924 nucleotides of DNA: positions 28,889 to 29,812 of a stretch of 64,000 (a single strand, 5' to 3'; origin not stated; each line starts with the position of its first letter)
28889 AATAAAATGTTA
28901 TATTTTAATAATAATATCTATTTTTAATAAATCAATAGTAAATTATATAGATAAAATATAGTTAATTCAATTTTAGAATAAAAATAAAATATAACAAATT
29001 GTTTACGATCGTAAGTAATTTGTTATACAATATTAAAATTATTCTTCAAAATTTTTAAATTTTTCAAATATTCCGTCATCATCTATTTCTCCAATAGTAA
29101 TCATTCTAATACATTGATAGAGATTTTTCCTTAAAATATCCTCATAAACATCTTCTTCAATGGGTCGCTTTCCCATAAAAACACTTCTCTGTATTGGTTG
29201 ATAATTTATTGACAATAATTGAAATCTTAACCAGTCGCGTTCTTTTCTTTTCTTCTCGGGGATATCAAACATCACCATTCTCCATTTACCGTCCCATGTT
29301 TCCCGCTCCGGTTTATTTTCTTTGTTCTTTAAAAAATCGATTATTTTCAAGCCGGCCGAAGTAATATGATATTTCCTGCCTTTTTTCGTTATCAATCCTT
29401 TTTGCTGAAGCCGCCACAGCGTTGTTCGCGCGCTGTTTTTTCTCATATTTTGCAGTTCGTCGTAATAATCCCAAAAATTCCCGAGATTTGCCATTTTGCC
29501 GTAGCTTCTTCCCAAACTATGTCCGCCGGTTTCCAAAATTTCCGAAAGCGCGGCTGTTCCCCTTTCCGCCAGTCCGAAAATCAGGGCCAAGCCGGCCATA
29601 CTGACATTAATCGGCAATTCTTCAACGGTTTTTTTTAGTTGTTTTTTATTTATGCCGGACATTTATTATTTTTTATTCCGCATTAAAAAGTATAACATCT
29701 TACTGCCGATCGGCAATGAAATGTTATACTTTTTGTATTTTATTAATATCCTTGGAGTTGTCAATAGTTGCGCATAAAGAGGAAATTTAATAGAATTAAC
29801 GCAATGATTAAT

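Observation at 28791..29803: PaaX-like regulator with a 38-46 bp palindromic operator family controlling grpE-dnaK-dnaJ, in place of HrcA/CIRCE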

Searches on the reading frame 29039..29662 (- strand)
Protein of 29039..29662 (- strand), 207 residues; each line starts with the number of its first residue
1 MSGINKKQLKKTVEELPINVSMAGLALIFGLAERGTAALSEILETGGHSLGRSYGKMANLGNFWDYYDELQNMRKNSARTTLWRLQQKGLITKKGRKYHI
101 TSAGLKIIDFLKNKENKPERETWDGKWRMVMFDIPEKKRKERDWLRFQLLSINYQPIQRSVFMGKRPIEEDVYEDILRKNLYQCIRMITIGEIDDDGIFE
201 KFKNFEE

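Call 7: search_protein_families(library=pfam, proteins=[window:29039-29662:-], max_evalue=0.01)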
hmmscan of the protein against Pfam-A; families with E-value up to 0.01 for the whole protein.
window:29039-29662:- (207 aa): 4 families
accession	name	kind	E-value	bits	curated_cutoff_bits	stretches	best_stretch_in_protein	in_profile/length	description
PF20803.2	PaaX_M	-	5.4e-17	62.1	24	1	121-189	2-70/83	PaaX protein central Cas2-like domain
PF09827.14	CRISPR_Cas2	-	4.6e-05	24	23.8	1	127-175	2-45/74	CRISPR associated protein Cas2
PF14947.12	HTH_45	-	0.00036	20.9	25.5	1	76-115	34-73/77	Winged helix-turn-helix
PF04458.17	DUF505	-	0.0017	17.3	28.7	1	75-131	30-90/622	Protein of unknown function (DUF505)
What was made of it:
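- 29039..29662 (-): REG: 207-aa winged-helix plus Cas2-like (PaaX_M) protein, a 'mini-PaaX' without PaaX_C. Pfam PaaX_M 5.4e-17, CRISPR_Cas2 4.6e-5, HTH_45 3.6e-4 (call 7).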

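Call 9: find_homologous_proteins(query=window:29039-29662:-)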
Query window:29039-29662:- (207 aa): 94 proteins with E <= 0.001 among 241 candidates.
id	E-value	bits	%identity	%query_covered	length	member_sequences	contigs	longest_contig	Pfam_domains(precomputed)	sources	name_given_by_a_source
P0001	1.2e-123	429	91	100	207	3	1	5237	PF20803.3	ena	-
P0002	1.2e-87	311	68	97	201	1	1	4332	PF20803.3,PF14947.13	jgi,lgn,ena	-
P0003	3.6e-83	296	67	91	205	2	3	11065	PF20803.3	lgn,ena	-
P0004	2.3e-81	291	62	97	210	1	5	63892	PF20803.3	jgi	jgi:DNA-binding transcriptional regulator PaaX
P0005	8.2e-78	279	61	95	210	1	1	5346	PF20803.3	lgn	-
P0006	2.0e-76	274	61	96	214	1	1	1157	PF20803.3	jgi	-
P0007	1.4e-71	259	59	95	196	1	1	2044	PF20803.3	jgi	jgi:hypothetical protein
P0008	3.1e-71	258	57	91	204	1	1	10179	PF20803.3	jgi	jgi:hypothetical protein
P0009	2.3e-70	255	57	93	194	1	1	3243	PF20803.3,PF14947.13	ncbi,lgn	-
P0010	3.8e-70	254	57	96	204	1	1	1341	PF20803.3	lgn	-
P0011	5.4e-69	250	57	95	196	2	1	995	PF20803.3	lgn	-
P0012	5.6e-69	250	56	95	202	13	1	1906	PF20803.3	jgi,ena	-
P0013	6.9e-69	250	55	96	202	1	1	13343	PF20803.3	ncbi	-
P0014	1.8e-68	248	55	90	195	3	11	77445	PF20803.3,PF09827.15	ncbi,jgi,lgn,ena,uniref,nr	ncbi:MAG: hypothetical protein US36_C0004G0016 [Candidatus Wolfebacteria bacterium GW2011_GWC1_37_10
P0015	4.3e-68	247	55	97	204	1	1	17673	PF20803.3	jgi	jgi:hypothetical protein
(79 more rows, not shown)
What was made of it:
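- On PaaX family (Pfam PaaX / PaaX_M / PaaX_C; NCBIfam TIGR02277): The domain is precomputed on all 94 homologues (call 9).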

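Call 12: find_related_loci(query=A1, collection=genome_contigs, flank=6000)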
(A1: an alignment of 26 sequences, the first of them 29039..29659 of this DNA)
Query A1 (206 aa) in genome_contigs; peptide patterns used: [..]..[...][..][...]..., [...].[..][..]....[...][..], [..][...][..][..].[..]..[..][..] (x = any residue, [..] = any of these).
451 stretches matched a pattern; 375 encode a relative of the query (tblastn E <= 1e-3); the best 80 are kept; 79 distinct loci.
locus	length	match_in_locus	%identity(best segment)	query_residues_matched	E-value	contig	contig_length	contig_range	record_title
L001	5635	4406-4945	55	14-195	1e-68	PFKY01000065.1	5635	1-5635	MAG: Candidatus Wolfebacteria bacterium CG_4_10_14_0_8_um_filter_39_64 CG_4_10_14_0.8_um_filter_scaffold_25140_c, whole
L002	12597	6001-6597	52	3-203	3e-67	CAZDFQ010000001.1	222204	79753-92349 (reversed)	MAG TPA_asm: uncultured Candidatus Saccharibacteria bacterium isolate SRP093762_co1_25 genome assembly, contig: NODE_19_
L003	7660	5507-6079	57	1-195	9e-67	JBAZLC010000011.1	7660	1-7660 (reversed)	MAG: Candidatus Paceibacterota bacterium isolate SO_2017_LW4_159 scaffold_18460_c1_LW137-91_2017, whole genome shotgun s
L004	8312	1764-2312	54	14-199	8e-64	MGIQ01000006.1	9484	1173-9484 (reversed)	MAG: Candidatus Wolfebacteria bacterium RIFCSPLOWO2_01_FULL_38_11 rifcsplowo2_01_scaffold_18954, whole genome shotgun se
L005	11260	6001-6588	55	3-204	7e-63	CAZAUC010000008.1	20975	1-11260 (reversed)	MAG TPA_asm: uncultured Candidatus Saccharibacteria bacterium isolate SRP214966_co6_158 genome assembly, contig: NODE_13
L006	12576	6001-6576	55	2-195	6e-62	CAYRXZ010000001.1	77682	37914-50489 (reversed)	MAG TPA_asm: uncultured Candidatus Saccharibacteria bacterium isolate SRP178699_co1_226 genome assembly, contig: NODE_22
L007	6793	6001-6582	46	9-202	6e-56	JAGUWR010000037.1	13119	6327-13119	MAG: Candidatus Paceibacterota bacterium isolate DeMMO4_23 c_000000018938, whole genome shotgun sequence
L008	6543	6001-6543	52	3-184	9e-56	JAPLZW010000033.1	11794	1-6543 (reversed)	MAG: Candidatus Wolfebacteria bacterium isolate LacPavin_0920_WC70_MAG_44_7 LacPavin_0920_WC70_scaffold_533044, whole ge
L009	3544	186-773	48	3-195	5e-55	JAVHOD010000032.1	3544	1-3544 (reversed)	MAG: Candidatus Paceibacterota bacterium isolate WB02no9_41_8 NODE_28142_length_3544_cov_4.682430, whole genome shotgun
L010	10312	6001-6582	45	5-201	1e-54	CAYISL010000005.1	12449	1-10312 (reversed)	MAG TPA_asm: uncultured Candidatus Saccharibacteria bacterium isolate ERP119705_co5_503 genome assembly, contig: NODE_64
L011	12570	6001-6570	44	12-204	3e-48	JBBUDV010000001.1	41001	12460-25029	MAG: Patescibacteria group bacterium isolate H41-bin049 H41_bin049_000000000001, whole genome shotgun sequence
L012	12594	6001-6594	43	6-201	6e-46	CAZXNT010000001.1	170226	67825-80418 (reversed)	MAG TPA_asm: uncultured Candidatus Saccharibacteria bacterium isolate SRP302447_co2_43 genome assembly, contig: NODE_301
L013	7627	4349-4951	44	5-201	5e-45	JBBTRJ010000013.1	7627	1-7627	MAG: Patescibacteria group bacterium isolate H52-bin123_1 H52_bin123_1_000000000013, whole genome shotgun sequence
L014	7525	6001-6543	39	11-195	6e-44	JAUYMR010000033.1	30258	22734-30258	MAG: bacterium isolate C24_metabat.bin.93 C24_k141_675474, whole genome shotgun sequence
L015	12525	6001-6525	42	21-199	3e-43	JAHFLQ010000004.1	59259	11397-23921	MAG: bacterium isolate nzgw437 NODE_396_length_59260_cov_7.030454, whole genome shotgun sequence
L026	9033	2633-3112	31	41-194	7e-18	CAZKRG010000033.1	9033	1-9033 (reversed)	MAG TPA_asm: uncultured Candidatus Saccharibacteria bacterium isolate SRP093762_co1_1 genome assembly, contig: NODE_4354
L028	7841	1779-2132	38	69-184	2e-17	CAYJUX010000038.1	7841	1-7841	MAG TPA_asm: uncultured Candidatus Saccharibacteria bacterium isolate ERP125453_co1_304 genome assembly, contig: NODE_11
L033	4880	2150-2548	35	42-171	3e-16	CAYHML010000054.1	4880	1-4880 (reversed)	MAG TPA_asm: uncultured Candidatus Saccharibacteria bacterium isolate ERP119705_co13_657 genome assembly, contig: NODE_2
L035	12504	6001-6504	30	41-200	5e-16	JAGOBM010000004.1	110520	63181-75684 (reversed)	MAG: Candidatus Moraniibacteriota bacterium isolate Go_LeineEff_bin_12 Go_LeineEff_20_length_110520_cov_13.681891, whole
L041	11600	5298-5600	38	83-180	8e-15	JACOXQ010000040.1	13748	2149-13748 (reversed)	MAG: Candidatus Kaiserbacteria bacterium isolate NC_groundwater_157_Ag_S-0.1um_53_9 S4_GD2017_2_S1_scaffold_12402, whole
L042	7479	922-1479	34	12-200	1e-14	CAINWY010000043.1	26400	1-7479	uncultured bacterium isolate Umea_bin-03904 genome assembly, contig: bin-03904:043/125, whole genome shotgun sequence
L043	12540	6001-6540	33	18-200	1e-14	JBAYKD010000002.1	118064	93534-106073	MAG: Candidatus Paceibacterota bacterium isolate SO_2016_GW1_71 scaffold00355_OW334_2016, whole genome shotgun sequence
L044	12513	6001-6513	28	31-195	9e-15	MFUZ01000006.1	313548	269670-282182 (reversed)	MAG: Candidatus Nomurabacteria bacterium RIFCSPLOWO2_01_FULL_41_18 rifcsplowo2_01_scaffold_32, whole genome shotgun sequ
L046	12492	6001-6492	27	38-200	2e-14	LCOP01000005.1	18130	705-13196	MAG: Parcubacteria group bacterium GW2011_GWA1_47_8 UY07_C0005, whole genome shotgun sequence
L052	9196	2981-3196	42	122-193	6e-14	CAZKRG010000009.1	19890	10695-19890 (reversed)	MAG TPA_asm: uncultured Candidatus Saccharibacteria bacterium isolate SRP093762_co1_1 genome assembly, contig: NODE_1641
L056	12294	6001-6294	45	80-171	1e-13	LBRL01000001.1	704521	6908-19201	MAG: Candidatus Nomurabacteria bacterium GW2011_GWD2_36_14 US04_C0001, whole genome shotgun sequence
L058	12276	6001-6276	39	90-193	2e-13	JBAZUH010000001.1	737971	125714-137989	MAG: Candidatus Staskawiczbacteria bacterium isolate SO_2017_GW1_222 NODE_53_length_737971_cov_21.817232_OW334_2017, who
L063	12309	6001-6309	37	89-200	2e-13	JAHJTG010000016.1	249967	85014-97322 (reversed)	MAG: Patescibacteria group bacterium isolate OS_PC_MetaG.mb.42 OS_PC_MetaG.mb.42_k141_644226, whole genome shotgun seque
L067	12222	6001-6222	42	122-195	2e-13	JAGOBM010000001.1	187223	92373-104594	MAG: Candidatus Moraniibacteriota bacterium isolate Go_LeineEff_bin_12 Go_LeineEff_6_length_187223_cov_13.801156, whole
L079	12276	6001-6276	41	83-168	6e-13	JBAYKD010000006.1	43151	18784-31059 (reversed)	MAG: Candidatus Paceibacterota bacterium isolate SO_2016_GW1_71 scaffold01667_OW334_2016, whole genome shotgun sequence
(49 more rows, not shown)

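Call 18: search_protein_families(library=pfam, proteins=[L010:6686-7498:+, L056:6491-8245:-, L007:4841-5857:-, L010:8783-9592:+, L010:4187-5722:+, L043:3163-5286:+, L011:4044-5876:+, L058:2406-5591:-, L058:6421-7125:+, L041:5774-8257:-], max_evalue=0.001)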
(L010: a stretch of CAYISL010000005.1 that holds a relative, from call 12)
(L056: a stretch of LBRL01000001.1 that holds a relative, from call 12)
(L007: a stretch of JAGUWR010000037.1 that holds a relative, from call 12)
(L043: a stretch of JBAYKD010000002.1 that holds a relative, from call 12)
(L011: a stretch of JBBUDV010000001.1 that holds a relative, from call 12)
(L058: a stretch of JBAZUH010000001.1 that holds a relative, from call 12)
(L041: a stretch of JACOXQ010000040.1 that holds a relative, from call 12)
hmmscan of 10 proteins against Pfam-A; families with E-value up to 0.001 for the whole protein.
L010:6686-7498:+ (270 aa): 7 families
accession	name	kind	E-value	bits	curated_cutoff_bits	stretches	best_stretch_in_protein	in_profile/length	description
PF00398.26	RrnaAD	-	1.8e-41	142.4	24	1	4-268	7-260/263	Ribosomal RNA adenine dimethylase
PF02390.23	Methyltransf_4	-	4.9e-07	29.8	24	1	30-104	4-76/173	Putative methyltransferase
PF13649.12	Methyltransf_25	-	1.4e-05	26.2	27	1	31-91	1-58/97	Methyltransferase domain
PF05185.22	PRMT5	-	3e-05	24.4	22.9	1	27-87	63-125/171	PRMT5 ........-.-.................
PF13847.12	Methyltransf_31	-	0.00015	21.9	27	1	26-102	2-76/145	Methyltransferase domain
PF01135.25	PCMT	-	0.00019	21.7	20.3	1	18-88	64-133/210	Protein-L-isoaspartate(D-aspartate) O-methyltransferase (PCMT)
PF02353.26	CMAS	-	0.00092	19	27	0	13-52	48-87/273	Mycolic acid cyclopropane synthetase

L056:6491-8245:- (584 aa): 3 families
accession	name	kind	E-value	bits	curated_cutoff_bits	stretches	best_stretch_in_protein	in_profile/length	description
PF00587.30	tRNA-synt_2b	-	2.1e-47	161.9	29.3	1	261-475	1-178/179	tRNA synthetase class II core domain (G, H, P, S and T)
PF03129.25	HGTP_anticodon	-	1.4e-22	80.1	21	1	488-576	1-93/94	Anticodon binding domain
PF07973.19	tRNA_SAD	-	1.3e-09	38.3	24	1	110-161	1-44/44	Threonyl and Alanyl tRNA synthetase second additional domain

L007:4841-5857:- (338 aa): 4 families
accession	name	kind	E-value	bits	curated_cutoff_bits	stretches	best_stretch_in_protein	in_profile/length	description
PF01551.29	Peptidase_M23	-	3.8e-22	78.7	28.7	1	238-334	4-93/96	Peptidase family M23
PF01476.26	LysM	-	6.1e-09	36.1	20.9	1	106-147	1-42/43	LysM domain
PF23577.1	LysM_RLK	-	1.1e-07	32.2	27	1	155-185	3-33/44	LysM domain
PF23473.1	LysM3_LYK4_5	-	9e-05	22.9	29.3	0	103-133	2-32/48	LYK4/5 LysM3 domain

L010:8783-9592:+ (269 aa): 0 families

L010:4187-5722:+ (511 aa): 8 families
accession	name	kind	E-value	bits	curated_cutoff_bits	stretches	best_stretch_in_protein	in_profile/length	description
PF01078.27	Mg_chelatase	-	7.2e-95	316.7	20.3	1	197-403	1-206/207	Magnesium chelatase, subunit ChlI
PF13541.12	ChlI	-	8.9e-38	129.3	27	1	23-148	1-121/121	Subunit ChlI of Mg-chelatase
PF13335.12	Mg_chelatase_C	-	3.7e-27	95.2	26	1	412-506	3-94/94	Magnesium chelatase, subunit ChlI C-terminal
PF00493.29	MCM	-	1.8e-10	40.8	23.3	1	296-363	114-181/224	MCM P-loop domain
PF07728.20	AAA_5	-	2.6e-10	40.9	22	1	220-357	1-125/139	AAA domain (dynein-related subfamily)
PF00158.32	Sigma54_activat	-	1.9e-05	24.9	20.2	1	206-332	10-122/168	Sigma-54 interaction domain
PF00004.35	AAA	-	0.00015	22.7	21.2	0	221-242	1-22/131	ATPase family associated with various cellular activities (AAA)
PF05496.18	RuvB_N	-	0.00029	21.1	27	0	200-239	8-54/159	Holliday junction DNA helicase RuvB P-loop domain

L043:3163-5286:+ (707 aa): 4 families
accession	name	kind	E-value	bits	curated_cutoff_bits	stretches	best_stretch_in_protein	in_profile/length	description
PF00204.31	DNA_gyraseB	-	4.3e-56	189.5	27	1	263-432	1-172/173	DNA gyrase B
PF00986.26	DNA_gyraseB_C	-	5.7e-28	97.3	29.8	1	636-696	2-62/63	DNA gyrase B subunit, carboxyl terminus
PF01751.28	Toprim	-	6.2e-18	65.2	23.1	1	461-572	1-95/96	Toprim domain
PF02518.31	HATPase_c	-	8.1e-12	46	26.4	1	49-188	4-107/111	Histidine kinase-, DNA gyrase B-, and HSP90-like ATPase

L011:4044-5876:+ (610 aa): 7 families
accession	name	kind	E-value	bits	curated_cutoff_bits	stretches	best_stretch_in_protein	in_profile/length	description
PF00580.27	UvrD-helicase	-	6.8e-85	285.5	23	1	19-280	1-270/271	UvrD/REP helicase N-terminal domain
PF13361.12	UvrD_C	-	9.5e-61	206.6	25.6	2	286-458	1-177/350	UvrD-like helicase C-terminal domain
PF13245.12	AAA_19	-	3.4e-21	76.2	25.1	1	26-265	4-133/134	AAA domain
PF13538.12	UvrD_C_2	-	2.3e-11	43.8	27.4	1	516-574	2-51/52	UvrD-like helicase C-terminal domain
PF01443.25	Viral_helicase1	-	5.7e-10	39.8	21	0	199-272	37-108/228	Viral superfamily 1 RNA helicase core domain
PF13604.12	AAA_30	-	6.4e-10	39.5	27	1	19-82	2-66/191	AAA domain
PF13087.12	AAA_12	-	3.7e-06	27.1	27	0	462-573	104-189/195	AAA domain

L058:2406-5591:- (1061 aa): 5 families
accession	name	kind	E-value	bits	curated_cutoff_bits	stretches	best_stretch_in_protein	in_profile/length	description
PF07733.18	DNA_pol3_alpha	-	2.1e-106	355.8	23.9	1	298-556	2-260/260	Bacterial DNA polymerase III alpha NTPase domain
PF17657.6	DNA_pol3_finger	-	1e-61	207.6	22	1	559-723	1-166/166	Bacterial DNA polymerase III alpha subunit finger domain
PF02811.25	PHP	-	3.2e-61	206.9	26.4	1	6-178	1-164/164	PHP domain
PF14579.12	HHH_6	-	1.7e-29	102.3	25.6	1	796-885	1-89/90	Helix-hairpin-helix motif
PF01336.31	tRNA_anti-codon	-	4.3e-11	43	27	1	979-1054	2-74/75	OB-fold nucleic acid binding domain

L058:6421-7125:+ (234 aa): 1 family
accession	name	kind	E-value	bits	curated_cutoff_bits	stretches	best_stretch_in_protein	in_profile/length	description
PF01351.25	RNase_HII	-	2.2e-31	109.8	25.8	1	21-229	1-197/199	Ribonuclease HII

L041:5774-8257:- (827 aa): 4 families
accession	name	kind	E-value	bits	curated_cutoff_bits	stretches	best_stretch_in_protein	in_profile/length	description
PF04998.22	RNA_pol_Rpb1_5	-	8.4e-57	193.1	28.5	1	373-736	1-258/267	RNA polymerase Rpb1, domain 5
PF00623.25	RNA_pol_Rpb1_2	-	1.1e-27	97.8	25.3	1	31-110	86-165/166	RNA polymerase Rpb1, domain 2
PF04983.23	RNA_pol_Rpb1_3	-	4.3e-14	53.2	28.9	1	114-266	1-162/162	RNA polymerase Rpb1, domain 3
PF05000.22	RNA_pol_Rpb1_4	-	3.9e-07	30.4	24.8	1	302-357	8-78/107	RNA polymerase Rpb1, domain 4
